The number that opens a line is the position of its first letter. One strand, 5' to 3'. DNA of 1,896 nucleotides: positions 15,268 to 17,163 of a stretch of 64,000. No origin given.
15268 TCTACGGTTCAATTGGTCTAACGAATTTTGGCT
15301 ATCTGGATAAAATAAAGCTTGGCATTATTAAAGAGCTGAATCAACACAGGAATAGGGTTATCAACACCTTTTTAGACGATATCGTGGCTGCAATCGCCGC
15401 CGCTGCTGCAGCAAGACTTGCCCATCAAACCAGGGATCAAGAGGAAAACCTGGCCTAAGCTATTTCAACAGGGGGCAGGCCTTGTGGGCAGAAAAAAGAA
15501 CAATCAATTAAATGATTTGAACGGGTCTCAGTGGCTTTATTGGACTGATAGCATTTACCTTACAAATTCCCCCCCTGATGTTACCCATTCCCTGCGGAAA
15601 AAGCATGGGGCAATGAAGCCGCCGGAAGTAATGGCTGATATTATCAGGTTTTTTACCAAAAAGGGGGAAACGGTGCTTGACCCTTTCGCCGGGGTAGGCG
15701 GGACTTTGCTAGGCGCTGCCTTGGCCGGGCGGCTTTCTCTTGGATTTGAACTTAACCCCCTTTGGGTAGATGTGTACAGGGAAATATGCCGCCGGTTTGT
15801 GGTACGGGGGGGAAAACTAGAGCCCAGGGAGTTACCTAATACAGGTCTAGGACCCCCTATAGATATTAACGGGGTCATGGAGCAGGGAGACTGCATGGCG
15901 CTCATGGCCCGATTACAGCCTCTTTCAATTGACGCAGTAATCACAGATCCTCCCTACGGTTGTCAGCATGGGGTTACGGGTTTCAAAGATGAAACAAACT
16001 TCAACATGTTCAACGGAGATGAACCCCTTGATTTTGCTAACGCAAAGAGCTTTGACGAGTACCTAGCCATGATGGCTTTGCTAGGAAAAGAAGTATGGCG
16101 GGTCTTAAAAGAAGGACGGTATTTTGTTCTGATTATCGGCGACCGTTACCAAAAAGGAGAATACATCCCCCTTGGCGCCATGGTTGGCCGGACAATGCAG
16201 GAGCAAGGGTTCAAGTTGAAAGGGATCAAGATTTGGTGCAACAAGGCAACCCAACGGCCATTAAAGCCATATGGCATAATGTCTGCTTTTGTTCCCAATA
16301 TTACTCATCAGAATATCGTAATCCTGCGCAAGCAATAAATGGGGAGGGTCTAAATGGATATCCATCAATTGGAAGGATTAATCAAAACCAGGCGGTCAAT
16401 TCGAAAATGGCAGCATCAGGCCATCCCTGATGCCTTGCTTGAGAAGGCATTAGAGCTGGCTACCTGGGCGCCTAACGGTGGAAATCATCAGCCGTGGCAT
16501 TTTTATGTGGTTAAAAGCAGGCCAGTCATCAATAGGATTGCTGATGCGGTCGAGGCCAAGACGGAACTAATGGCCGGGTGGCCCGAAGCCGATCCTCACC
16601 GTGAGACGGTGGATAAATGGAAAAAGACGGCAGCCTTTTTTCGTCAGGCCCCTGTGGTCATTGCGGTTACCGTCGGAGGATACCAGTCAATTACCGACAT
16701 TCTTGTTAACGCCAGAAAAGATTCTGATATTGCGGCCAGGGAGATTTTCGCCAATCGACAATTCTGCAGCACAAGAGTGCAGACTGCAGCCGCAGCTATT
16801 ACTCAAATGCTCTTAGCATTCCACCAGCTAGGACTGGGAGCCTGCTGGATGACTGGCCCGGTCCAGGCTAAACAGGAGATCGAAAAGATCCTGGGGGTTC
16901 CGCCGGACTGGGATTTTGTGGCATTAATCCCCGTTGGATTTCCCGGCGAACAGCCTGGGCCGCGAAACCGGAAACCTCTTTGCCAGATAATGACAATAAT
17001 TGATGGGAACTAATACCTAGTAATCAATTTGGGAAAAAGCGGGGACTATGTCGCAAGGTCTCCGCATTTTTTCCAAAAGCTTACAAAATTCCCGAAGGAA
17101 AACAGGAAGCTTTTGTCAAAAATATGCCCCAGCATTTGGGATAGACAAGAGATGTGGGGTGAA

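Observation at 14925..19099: Orphan permuted DNA methyltransferase + nitroreductase + multi-HARE-HTH coiled-coil protein: candidate DNA-modification-sensing module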

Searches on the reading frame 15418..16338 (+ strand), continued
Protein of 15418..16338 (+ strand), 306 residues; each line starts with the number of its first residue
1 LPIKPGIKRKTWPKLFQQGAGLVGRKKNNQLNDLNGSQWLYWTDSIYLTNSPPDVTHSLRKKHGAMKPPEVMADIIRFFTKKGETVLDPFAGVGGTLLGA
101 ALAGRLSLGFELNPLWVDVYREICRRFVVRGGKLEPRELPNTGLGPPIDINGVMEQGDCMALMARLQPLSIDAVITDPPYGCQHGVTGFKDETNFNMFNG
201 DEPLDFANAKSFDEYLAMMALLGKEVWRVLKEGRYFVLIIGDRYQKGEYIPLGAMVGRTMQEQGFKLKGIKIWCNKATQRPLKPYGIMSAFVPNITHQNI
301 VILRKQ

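Call 89: fold_search(model_id=the predicted structure, library=pdb)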
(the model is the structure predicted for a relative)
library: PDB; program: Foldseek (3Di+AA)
matches with E <= 10: 1927; with E <= 0.001: 823
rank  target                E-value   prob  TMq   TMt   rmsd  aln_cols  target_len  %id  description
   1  6zxw_G                6.3e-10  1.00  0.49  0.43   5.1       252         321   17  Structure of Archaeoglobus fulgidus Trm11-Trm112 m2G10 tRNA methyltransferase complex bound to sinefungin (released 2020-09-23)
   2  6zxv_B                9.9e-10  1.00  0.47  0.42   5.6       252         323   17  Structure of Archaeoglobus fulgidus Trm11 m2G10 tRNA methyltransferase enzyme bound to sinefungin (released 2020-09-23)
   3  6zxy                  6.2e-09  1.00  0.46  0.41   5.5       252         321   16  Structure of Archaeoglobus fulgidus Trm11 m2G10 tRNA methyltransferase enzyme (released 2020-09-23)
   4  6zxv_A                6.9e-09  1.00  0.47  0.42   5.5       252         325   17  Structure of Archaeoglobus fulgidus Trm11 m2G10 tRNA methyltransferase enzyme bound to sinefungin (released 2020-09-23)
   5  8vyd_A                1.5e-08  1.00  0.42  0.45   5.8       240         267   17  A novel synthase generates m4(2)C to stabilize the archaeal ribosome (released 2024-11-06)
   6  8vyd_B                2.9e-08  1.00  0.41  0.44   7.7       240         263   18  A novel synthase generates m4(2)C to stabilize the archaeal ribosome (released 2024-11-06)
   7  3sm3                  8.6e-08  1.00  0.48  0.62   6.1       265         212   14  Crystal Structure of SAM-dependent methyltransferases Q8PUK2_METMA from Methanosarcina mazei. Northeast Structural Genom (released 2011-07-20)
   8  5c0o_E                9.1e-08  1.00  0.48  0.57   7.9       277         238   14  m1A58 tRNA methyltransferase mutant - Y78A (released 2015-07-08)
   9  4qtu_B                9.7e-08  1.00  0.47  0.67   4.9       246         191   13  Structure of S. cerevisiae Bud23-Trm112 complex involved in formation of m7G1575 on 18S rRNA (SAM bound form) (released 2014-12-24)
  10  4dmg_A                1.4e-07  1.00  0.49  0.37   4.3       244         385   16  Thermus thermophilus m5C1942 methyltransferase RlmO (released 2012-06-27)
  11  5e71                  1.4e-07  1.00  0.44  0.39   5.7       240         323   16  Crystal structure of the archaeal tRNA m2G/m22G10 methyltransferase (aTrm11) from Thermococcus kodakarensis (released 2016-07-06)
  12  8zc7_B                2.6e-07  1.00  0.45  0.47   7.6       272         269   16  Crystallographic analysis of MitM, which catalyzes the post-mitosane modification in mitomycin biosynthesis (released 2024-11-27)
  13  2cww_A                2.9e-07  1.00  0.46  0.36   4.8       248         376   15  Crystal structure of Thermus thermophilus TTHA1280, a putative SAM-dependent RNA methyltransferase, in complex with S- (released 2005-10-11)
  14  4qtt_D                3.2e-07  1.00  0.46  0.72   4.7       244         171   11  Structure of S. cerevisiae Bud23-Trm112 complex involved in formation of m7G1575 on 18S rRNA (apo-form) (released 2014-12-24)
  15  1wxw_B                3.4e-07  1.00  0.46  0.35   4.9       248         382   15  Crystal structure of Tt1595, a putative SAM-dependent methyltransferase from Thermus thermophillus HB8 (released 2005-08-02)
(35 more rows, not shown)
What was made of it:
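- Closest known: Trm11 / UPF0020 m2G RNA methyltransferases. Same: Top Foldseek neighbour (call 89).
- Top Foldseek hits are Trm11 (E 6e-10) and an archaeal rRNA m4,2C synthase of the UPF0020 family (call 89).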

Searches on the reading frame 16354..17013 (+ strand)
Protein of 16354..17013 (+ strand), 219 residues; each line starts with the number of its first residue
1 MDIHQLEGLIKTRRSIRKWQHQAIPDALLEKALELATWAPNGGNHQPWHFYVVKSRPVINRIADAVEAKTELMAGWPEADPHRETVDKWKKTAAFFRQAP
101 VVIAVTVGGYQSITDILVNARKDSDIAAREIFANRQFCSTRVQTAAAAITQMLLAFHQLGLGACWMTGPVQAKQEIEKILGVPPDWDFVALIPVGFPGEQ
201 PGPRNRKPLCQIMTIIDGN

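Call 3: search_protein_families(library=pfam, proteins=[window:16354-17013:+], max_evalue=0.01)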
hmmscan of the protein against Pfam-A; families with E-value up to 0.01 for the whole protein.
window:16354-17013:+ (219 aa): 2 families
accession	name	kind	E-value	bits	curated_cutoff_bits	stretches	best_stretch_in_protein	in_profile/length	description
PF00881.29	Nitroreductase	-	3e-36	125.6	23.5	1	10-195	1-166/167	Nitroreductase family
PF14512.11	TM1586_NiRdase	-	1.3e-12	48.3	27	1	150-214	89-150/215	Putative TM nitroreductase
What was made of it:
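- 16354..17013 (+): Nitroreductase-family flavoenzyme (219 aa). It is lineage-specific cargo in a variable slot. PF00881, 125.6 bits (call 3).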

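Call 4: search_protein_families(library=ncbifam, proteins=[window:16354-17013:+], max_evalue=0.01)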
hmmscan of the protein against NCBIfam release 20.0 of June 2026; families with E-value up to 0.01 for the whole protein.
window:16354-17013:+ (219 aa): 9 families
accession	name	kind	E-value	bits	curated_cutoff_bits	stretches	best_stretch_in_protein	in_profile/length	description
TIGR02476.1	BluB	equivalog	7e-22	77.8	150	1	5-200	8-183/205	5,6-dimethylbenzimidazole synthase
NF009810.0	PRK13294.1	equivalog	8.4e-16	57.9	304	1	11-209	259-442/449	coenzyme F420-0:L-glutamate ligase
TIGR03553.1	F420_FbiB_CTERM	equivalog_domain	2.2e-15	57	249.55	1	10-208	3-186/194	F420 biosynthesis protein FbiB, C-terminal domain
NF003768.0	PRK05365.1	equivalog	2.3e-10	40.3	152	1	4-67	12-75/200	malonic semialdehyde reductase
NF008088.0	PRK10828.1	equivalog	9.9e-07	28.5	183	1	9-106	6-93/183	NAD(P)H nitroreductase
NF047509.1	Rv3131_FMN_oxido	subfamily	2.2e-06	27.4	199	1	32-59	2-27/319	Acg family FMN-binding oxidoreductase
NF008275.0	PRK11053.1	equivalog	1.3e-05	24.8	227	1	8-68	5-66/217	oxygen-insensitive NAD(P)H nitroreductase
NF008033.1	PRK10765.1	equivalog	4.5e-05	23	223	0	150-209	113-172/240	oxygen-insensitive NADPH nitroreductase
NF005901.0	PRK07877.1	equivalog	0.00059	18.2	476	1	18-58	366-406/722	Rv1355c family protein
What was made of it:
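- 16354..17013 (+): The BluB model scores 77.8 against a cut-off of 150 (call 4).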

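Call 47: search_protein_families(library=padloc, proteins=[window:16354-17013:+], max_evalue=0.01)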
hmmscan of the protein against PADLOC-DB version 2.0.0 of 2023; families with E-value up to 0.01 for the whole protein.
window:16354-17013:+ (219 aa): 0 families

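Call 56: search_solved_structures(query=window:16354-17013:+, max_evalue=0.00001)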
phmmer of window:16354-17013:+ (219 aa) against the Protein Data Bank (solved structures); distinct sequences matched with E-value up to 0.00001: 33.
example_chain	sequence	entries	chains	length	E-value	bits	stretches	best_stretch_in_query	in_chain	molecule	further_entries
3eo8_A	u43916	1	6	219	7.3e-19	71.6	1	6-216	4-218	BluB-like flavoprotein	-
3gfa_A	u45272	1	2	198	1.1e-14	57.9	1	9-211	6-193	Putative nitroreductase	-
3e39_A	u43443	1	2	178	1.6e-14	57.4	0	9-55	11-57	Putative Nitroreductase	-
4dn2_A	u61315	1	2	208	3.5e-14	56.3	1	142-213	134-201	Nitroreductase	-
8uc3_A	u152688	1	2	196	2.7e-12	50.1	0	9-62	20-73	Albonoursin synthase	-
3ge5_A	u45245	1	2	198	3.3e-12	49.8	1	2-64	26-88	putative NAD(P)H:FMN oxidoreductase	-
9exv_A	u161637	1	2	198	8.8e-12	48.4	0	145-208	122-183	Nitroreductase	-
5yak_A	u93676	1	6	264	1.9e-11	47.4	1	8-216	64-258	Iodotyrosine deiodinase 1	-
4ttb_A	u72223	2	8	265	2.8e-11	46.8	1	8-216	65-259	Iodotyrosine dehalogenase 1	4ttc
1nox_A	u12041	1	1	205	3e-11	46.7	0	12-60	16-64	NADH OXIDASE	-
6pz0_A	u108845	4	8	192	5.1e-11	45.9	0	6-68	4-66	iodotyrosine deiodinase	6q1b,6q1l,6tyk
3tnz_A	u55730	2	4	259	1.6e-10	44.3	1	8-216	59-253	Iodotyrosine dehalogenase 1 | Iodotyrosine deiodinase 1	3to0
3m5k_A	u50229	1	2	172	1.6e-10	44.3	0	9-66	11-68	Putative NADH dehydrogenase/NAD(P)H nitroreductase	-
3g14_A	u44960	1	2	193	1.8e-10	44.2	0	9-72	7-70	Nitroreductase family protein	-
4g8s_A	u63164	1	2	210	2.7e-10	43.6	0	147-213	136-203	Nitroreductase family protein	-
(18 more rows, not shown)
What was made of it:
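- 16354..17013 (+): The closest solved structure is a BluB-like flavoprotein, 3eo8 (call 56).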
